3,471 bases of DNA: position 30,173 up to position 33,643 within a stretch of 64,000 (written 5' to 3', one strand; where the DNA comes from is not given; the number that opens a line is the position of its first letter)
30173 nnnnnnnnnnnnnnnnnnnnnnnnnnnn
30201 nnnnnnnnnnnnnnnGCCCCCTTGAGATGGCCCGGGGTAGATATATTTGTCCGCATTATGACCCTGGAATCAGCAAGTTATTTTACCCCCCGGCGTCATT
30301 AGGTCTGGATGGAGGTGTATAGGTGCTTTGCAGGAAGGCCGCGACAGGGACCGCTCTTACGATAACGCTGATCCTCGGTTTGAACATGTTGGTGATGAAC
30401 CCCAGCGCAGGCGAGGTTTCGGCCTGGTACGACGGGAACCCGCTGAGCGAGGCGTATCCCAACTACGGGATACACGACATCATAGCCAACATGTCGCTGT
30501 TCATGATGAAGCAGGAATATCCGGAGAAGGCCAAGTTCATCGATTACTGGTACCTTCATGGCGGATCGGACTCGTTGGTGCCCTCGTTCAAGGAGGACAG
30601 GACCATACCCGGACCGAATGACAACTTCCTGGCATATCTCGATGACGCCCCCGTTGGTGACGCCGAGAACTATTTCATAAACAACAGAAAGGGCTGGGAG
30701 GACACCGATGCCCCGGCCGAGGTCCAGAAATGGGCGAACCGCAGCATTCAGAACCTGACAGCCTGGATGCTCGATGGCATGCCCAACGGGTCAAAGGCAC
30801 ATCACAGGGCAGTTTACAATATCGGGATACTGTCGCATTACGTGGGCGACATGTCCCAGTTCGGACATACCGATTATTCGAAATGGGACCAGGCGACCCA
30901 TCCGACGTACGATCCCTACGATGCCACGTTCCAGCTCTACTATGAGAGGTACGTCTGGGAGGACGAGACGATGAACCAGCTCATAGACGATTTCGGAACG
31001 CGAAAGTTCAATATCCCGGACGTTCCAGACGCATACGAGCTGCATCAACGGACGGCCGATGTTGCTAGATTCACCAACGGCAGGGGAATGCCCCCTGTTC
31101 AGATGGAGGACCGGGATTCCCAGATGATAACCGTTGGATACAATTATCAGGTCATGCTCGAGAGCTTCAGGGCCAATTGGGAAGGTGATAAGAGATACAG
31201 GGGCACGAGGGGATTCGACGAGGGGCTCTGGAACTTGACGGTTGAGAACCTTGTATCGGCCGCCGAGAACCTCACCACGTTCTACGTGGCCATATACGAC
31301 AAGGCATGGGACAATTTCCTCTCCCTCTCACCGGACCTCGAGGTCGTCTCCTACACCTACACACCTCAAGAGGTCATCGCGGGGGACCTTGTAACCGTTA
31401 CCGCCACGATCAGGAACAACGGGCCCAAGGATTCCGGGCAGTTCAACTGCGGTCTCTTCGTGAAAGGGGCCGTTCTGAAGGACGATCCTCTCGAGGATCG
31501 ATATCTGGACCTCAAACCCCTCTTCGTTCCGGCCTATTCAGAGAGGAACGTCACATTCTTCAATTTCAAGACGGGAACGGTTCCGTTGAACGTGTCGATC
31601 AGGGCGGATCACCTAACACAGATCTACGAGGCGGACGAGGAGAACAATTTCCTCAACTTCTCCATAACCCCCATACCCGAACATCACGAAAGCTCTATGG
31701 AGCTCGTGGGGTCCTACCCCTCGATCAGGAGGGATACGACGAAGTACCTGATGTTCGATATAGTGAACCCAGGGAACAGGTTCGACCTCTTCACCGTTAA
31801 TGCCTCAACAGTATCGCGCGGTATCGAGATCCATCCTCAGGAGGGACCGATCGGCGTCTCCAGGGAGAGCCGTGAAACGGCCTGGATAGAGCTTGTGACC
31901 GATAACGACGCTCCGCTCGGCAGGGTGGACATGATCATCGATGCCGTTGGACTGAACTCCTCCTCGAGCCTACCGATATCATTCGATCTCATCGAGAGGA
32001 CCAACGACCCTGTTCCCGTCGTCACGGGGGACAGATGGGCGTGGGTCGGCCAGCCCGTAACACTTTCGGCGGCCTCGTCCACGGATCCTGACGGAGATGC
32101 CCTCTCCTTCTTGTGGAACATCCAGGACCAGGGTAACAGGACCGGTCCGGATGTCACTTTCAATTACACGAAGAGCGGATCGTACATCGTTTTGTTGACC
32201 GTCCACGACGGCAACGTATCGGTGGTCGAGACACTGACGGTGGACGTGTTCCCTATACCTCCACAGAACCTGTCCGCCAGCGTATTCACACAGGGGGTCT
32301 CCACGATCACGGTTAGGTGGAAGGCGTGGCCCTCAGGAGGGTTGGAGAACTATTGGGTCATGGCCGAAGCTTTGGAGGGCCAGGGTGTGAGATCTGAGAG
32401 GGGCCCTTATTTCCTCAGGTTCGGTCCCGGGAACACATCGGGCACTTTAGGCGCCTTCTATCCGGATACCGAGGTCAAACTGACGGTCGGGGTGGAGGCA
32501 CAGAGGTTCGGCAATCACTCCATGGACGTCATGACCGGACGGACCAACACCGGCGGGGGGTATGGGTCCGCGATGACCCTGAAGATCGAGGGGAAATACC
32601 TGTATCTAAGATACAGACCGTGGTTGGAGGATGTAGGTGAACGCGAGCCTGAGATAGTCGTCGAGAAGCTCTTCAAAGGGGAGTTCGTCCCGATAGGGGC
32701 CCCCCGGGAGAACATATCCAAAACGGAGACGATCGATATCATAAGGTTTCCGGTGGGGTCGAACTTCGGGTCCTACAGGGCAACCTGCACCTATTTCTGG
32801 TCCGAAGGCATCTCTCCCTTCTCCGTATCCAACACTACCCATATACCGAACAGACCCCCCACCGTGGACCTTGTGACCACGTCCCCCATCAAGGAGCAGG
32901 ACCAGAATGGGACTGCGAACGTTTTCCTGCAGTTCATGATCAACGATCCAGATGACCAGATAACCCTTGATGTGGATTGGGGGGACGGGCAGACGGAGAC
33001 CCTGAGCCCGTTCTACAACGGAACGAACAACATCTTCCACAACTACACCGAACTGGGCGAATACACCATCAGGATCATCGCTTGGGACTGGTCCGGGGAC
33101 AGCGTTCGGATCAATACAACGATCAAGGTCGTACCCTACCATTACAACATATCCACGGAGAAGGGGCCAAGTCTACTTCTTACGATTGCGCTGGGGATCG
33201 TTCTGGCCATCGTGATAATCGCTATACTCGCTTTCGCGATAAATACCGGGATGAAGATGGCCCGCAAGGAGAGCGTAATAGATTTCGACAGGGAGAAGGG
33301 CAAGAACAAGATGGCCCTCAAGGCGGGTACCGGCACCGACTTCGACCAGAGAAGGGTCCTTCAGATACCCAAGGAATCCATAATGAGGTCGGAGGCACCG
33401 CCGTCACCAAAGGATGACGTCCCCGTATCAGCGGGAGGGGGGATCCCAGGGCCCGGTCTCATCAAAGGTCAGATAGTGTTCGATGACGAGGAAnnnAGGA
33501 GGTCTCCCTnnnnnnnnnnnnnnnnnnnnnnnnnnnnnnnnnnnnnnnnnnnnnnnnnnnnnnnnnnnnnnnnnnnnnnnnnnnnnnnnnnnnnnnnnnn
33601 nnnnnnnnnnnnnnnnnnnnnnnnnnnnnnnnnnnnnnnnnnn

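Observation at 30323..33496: Membrane-anchored extracellular protein with a zinc phospholipase-C/P1-nuclease-type head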

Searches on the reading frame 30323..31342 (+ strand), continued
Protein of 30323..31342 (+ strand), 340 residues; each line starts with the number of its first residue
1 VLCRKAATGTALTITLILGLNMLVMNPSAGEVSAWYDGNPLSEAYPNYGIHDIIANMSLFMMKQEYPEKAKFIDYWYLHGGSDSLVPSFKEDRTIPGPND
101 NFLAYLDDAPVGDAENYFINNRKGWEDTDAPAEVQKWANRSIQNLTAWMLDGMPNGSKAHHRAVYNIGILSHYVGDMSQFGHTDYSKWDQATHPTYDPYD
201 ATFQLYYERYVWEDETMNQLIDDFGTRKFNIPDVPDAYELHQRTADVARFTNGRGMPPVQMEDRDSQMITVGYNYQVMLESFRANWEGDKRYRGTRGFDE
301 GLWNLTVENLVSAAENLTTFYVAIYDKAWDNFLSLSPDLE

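Call 59: search_protein_families(library=pfam, proteins=[L014:150-2534:+, L014:2677-3618:-, L014:4706-5755:-, L014:8943-9818:-, L014:9754-10959:+, L017:3150-5603:+, L017:9125-10639:-, L017:11236-12558:+, L018:1408-2592:-, L019:3797-4936:+], max_evalue=0.0001)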
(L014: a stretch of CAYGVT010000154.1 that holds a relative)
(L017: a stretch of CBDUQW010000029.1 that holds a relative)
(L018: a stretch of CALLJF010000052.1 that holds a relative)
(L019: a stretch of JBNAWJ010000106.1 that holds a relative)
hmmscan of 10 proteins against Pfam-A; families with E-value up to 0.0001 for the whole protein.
L014:150-2534:+ (794 aa): 1 family
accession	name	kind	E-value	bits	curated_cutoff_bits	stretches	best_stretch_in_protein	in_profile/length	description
PF10633.15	NPCBM_assoc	-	4.9e-05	23.9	24.4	0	402-462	2-63/78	NPCBM-associated, NEW3 domain of alpha-galactosidase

L014:2677-3618:- (313 aa): 0 families

L014:4706-5755:- (349 aa): 0 families

L014:8943-9818:- (291 aa): 4 families
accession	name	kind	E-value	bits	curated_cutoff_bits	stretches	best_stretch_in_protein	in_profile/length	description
PF02629.25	CoA_binding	-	1.4e-25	90.3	22.3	1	11-102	3-97/97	CoA binding domain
PF00549.24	Ligase_CoA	-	1.1e-23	84.1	24.5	1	154-273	1-126/128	CoA-ligase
PF13607.11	Succ_CoA_lig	-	6e-11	42.7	27.4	1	148-274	1-122/138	Succinyl-CoA ligase like flavodoxin domain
PF13380.12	CoA_binding_2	-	4.2e-05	24.4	22.8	0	44-132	35-115/116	CoA binding domain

L014:9754-10959:+ (401 aa): 0 families

L017:3150-5603:+ (817 aa): 1 family
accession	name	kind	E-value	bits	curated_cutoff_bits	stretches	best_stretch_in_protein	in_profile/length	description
PF10633.15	NPCBM_assoc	-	4.8e-08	33.5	24.4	0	46-127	7-76/78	NPCBM-associated, NEW3 domain of alpha-galactosidase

L017:9125-10639:- (504 aa): 3 families
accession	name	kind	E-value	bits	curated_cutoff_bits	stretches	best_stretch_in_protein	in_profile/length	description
PF02629.25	CoA_binding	-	2.4e-23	83.2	22.3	1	223-315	2-97/97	CoA binding domain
PF00549.24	Ligase_CoA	-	2.6e-22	79.7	24.5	1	367-486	1-126/128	CoA-ligase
PF13607.11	Succ_CoA_lig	-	1.4e-10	41.5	27.4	1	361-490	1-125/138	Succinyl-CoA ligase like flavodoxin domain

L017:11236-12558:+ (440 aa): 0 families

L018:1408-2592:- (394 aa): 1 family
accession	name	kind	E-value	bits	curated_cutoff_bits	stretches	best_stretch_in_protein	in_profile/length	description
PF02568.20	ThiI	-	8.5e-23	81.4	20.5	1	171-337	1-168/197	Thiamine biosynthesis protein (ThiI)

L019:3797-4936:+ (379 aa): 4 families
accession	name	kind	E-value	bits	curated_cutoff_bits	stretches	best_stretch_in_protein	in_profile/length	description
PF10609.15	ParA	-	8.5e-89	297.6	27.1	1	120-342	2-224/246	NUBPL iron-transfer P-loop NTPase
PF01883.24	FeS_assembly_P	-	1.8e-20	73.4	23.5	1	12-83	1-73/73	Iron-sulfur cluster assembly protein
PF01656.29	CbiA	-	6.6e-11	42.7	25.4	1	124-341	1-123/125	CobQ/CobB/MinD/ParA nucleotide binding domain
PF13614.12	AAA_31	-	3.9e-06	27.4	27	1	122-163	2-43/177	AAA domain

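Call 60: find_homologous_proteins(query=A1, max_evalue=0.00001)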
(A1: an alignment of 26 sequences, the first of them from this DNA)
Query A1 (26 sequences) (303 aa, profile of the alignment): 24 proteins with E <= 0.00001 among 1683 candidates.
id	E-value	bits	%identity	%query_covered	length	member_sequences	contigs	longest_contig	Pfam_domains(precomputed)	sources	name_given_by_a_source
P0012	1.2e-106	375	33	100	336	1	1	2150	-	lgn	-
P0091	2.3e-95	337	36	96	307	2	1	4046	-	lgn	-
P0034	1.1e-64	237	26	94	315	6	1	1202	PF00882.25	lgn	-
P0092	5.0e-61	225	26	94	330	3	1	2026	PF00882.25,PF02265.23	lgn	-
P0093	1.9e-58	216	24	94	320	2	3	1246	PF00882.25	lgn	-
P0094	3.8e-54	202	22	94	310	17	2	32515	PF00882.25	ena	-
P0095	1.1e-53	201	24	97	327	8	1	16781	PF00882.25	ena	-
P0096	1.7e-52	197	25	100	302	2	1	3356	PF00882.25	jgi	jgi:hypothetical protein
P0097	8.4e-51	191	26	94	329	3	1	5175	-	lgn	-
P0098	6.8e-47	178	23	68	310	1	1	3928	-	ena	-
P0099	3.7e-33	133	26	91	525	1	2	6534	PF17957.8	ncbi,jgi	ncbi:MAG: Ig-like domain-containing protein [Candidatus Heimdallarchaeaceae archaeon]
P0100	1.5e-31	128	31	49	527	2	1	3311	PF17957.8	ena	-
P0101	7.6e-31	126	30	50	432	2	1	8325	PF02369.23,PF13620.13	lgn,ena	-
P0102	2.0e-30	124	26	49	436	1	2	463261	PF02369.23,PF13620.13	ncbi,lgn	-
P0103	1.1e-29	122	27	49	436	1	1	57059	PF02369.23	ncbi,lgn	-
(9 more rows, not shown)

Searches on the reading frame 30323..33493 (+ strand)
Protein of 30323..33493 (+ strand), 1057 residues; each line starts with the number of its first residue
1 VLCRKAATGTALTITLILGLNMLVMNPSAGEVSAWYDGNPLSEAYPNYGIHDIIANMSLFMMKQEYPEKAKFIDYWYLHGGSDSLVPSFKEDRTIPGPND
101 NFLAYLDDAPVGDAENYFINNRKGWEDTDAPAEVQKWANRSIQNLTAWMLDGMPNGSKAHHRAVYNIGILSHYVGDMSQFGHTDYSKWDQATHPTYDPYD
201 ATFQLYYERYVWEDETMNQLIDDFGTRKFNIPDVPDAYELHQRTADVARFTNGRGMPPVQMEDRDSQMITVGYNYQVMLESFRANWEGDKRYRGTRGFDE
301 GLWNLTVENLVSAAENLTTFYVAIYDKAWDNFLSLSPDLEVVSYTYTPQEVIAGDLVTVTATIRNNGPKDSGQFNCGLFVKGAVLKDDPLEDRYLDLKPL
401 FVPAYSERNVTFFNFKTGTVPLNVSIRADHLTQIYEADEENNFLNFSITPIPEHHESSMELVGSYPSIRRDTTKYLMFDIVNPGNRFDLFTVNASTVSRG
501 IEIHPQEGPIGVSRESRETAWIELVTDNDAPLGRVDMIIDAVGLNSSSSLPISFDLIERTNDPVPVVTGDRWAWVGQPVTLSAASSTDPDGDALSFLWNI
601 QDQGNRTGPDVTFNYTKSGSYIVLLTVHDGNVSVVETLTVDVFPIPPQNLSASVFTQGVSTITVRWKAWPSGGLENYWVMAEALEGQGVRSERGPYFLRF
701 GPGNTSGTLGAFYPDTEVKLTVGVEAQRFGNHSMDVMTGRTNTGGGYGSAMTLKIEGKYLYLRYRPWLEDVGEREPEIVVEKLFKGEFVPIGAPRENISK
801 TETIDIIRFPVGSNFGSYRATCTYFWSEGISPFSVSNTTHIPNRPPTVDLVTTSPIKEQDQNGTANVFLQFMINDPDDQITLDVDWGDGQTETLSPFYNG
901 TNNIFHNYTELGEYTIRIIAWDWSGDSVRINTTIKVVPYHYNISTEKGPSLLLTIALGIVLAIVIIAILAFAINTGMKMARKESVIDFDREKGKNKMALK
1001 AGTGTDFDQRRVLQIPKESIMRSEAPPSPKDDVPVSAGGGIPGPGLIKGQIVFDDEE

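Call 3: search_protein_families(library=pfam, proteins=[window:30323-33493:+], max_evalue=10)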
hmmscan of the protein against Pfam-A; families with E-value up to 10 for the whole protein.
window:30323-33493:+ (1057 aa): 7 families
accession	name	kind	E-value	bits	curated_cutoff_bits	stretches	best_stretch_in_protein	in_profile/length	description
PF18911.6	PKD_4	-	1.7e-18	66.9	27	2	562-635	3-76/85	PKD domain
PF07705.17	CARDB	-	3.3e-12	46.9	22.7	1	336-444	1-99/101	CARDB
PF00801.26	PKD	-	5.3e-12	46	23.5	2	575-642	13-80/80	PKD domain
PF21027.3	Sde0182_C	-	7e-05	23.8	27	1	579-622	2-45/83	Cellulose-binding protein Sde0182, C-terminal domain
PF00882.24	Zn_dep_PLPC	-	0.01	16.2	26.8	1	159-202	76-122/167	Zinc dependent phospholipase C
PF22352.2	K319L-like_PKD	-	0.024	15.1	27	1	577-632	12-74/84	K319L-like, PKD domain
PF17963.7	Big_9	-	4.1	8.8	23.6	1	564-638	3-86/89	Bacterial Ig domain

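Call 46: search_protein_families(library=ncbifam, proteins=[window:30323-33493:+], max_evalue=0.1)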
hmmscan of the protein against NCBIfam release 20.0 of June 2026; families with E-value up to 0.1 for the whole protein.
window:30323-33493:+ (1057 aa): 3 families
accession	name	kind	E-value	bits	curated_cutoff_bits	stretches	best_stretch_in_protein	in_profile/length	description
NF058578.1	CPR_pilus_PamR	equivalog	2.2e-06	26.8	300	1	880-927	181-229/297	pilus system RbmA-like protein PamR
TIGR00864.1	PCC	subfamily_domain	0.00066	16.1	1861.4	0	575-633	1411-1464/2700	polycystin cation channel protein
NF038112.1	myxo_dep_M36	subfamily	0.0045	14.1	1500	1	559-642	1285-1375/1604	myxosortase-dependent M36 family metallopeptidase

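Call 47: list_cluster_members(proteins=[window:30323-33493:+, P0001, P0004, P0005, P0012, P0014, P0019, P0020, P0028, P0034])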
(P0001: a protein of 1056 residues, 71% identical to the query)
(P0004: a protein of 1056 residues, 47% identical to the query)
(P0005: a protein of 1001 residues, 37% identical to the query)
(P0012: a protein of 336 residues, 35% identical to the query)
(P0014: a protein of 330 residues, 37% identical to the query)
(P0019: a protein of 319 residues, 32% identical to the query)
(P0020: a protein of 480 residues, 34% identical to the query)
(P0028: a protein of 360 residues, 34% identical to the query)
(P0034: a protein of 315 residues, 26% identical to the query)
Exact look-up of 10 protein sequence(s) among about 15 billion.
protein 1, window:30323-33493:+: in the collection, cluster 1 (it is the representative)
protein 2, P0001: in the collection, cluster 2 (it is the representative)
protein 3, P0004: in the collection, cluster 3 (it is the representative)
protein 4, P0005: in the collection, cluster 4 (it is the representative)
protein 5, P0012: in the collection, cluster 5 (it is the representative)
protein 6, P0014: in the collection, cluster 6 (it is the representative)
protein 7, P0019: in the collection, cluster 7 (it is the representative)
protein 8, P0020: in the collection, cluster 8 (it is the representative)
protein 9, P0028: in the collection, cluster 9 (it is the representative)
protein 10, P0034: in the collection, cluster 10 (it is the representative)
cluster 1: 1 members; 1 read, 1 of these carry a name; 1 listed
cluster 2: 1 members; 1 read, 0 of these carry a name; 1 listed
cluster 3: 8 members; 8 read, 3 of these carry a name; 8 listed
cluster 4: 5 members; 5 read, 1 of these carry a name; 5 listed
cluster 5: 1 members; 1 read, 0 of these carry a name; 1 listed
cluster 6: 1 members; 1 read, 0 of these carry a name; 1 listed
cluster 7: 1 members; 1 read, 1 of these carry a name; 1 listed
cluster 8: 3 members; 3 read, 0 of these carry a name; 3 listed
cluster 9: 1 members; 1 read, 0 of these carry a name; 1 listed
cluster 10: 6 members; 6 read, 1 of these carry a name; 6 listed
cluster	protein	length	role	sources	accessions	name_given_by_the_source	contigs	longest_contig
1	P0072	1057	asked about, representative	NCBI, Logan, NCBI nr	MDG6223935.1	MAG: PKD domain-containing protein [Candidatus Thermoplasmatota archaeon] | PKD domain-containing protein [Candidatus Thermoplasmatota archaeon]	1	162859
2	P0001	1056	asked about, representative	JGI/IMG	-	-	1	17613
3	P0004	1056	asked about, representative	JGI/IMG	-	-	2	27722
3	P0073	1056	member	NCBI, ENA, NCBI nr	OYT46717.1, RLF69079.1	hypothetical protein B6U90_00400 [Thermoplasmatales archaeon ex4484_6] | MAG: hypothetical protein B6U90_00400 [Thermoplasmatales archaeon ex4484_6]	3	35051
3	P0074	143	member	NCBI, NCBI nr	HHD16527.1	MAG TPA: hypothetical protein ENK47_07440, partial [Euryarchaeota archaeon] | hypothetical protein [Euryarchaeota archaeon]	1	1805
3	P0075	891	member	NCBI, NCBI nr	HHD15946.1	MAG TPA: PKD domain-containing protein [Euryarchaeota archaeon] | PKD domain-containing protein [Euryarchaeota archaeon]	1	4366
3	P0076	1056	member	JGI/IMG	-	-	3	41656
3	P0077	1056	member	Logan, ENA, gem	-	-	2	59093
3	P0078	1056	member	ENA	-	-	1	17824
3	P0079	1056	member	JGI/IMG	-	-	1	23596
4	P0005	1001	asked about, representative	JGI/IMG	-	hypothetical protein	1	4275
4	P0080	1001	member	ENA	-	-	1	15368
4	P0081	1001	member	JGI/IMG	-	-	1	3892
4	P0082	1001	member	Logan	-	-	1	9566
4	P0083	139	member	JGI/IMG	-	-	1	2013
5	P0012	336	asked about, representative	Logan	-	-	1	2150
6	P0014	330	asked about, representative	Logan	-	-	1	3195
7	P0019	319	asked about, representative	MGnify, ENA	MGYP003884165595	CR=1 FL=1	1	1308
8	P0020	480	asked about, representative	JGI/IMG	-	-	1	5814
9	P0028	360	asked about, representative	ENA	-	-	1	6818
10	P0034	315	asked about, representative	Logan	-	-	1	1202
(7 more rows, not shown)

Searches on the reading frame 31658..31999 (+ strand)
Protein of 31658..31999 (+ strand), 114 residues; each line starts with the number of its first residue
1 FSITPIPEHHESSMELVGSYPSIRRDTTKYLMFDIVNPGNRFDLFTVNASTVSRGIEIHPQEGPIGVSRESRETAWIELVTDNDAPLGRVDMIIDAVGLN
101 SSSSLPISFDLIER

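Call 61: search_protein_families(library=pfam, proteins=[window:31658-31999:+], max_evalue=10)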
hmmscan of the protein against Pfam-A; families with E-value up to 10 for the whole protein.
window:31658-31999:+ (114 aa): 0 families

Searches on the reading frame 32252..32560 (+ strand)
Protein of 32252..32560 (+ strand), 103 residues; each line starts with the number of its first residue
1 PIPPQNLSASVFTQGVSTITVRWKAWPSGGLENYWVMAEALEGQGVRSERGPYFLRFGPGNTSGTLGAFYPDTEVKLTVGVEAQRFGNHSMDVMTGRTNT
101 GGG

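Call 61: search_protein_families(library=pfam, proteins=[window:32252-32560:+], max_evalue=10)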
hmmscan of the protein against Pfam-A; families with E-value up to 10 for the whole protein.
window:32252-32560:+ (103 aa): 1 family
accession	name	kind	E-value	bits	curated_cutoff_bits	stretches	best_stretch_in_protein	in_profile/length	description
PF00041.27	fn3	-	0.15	12.8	25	1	3-74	2-61/84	Fibronectin type III domain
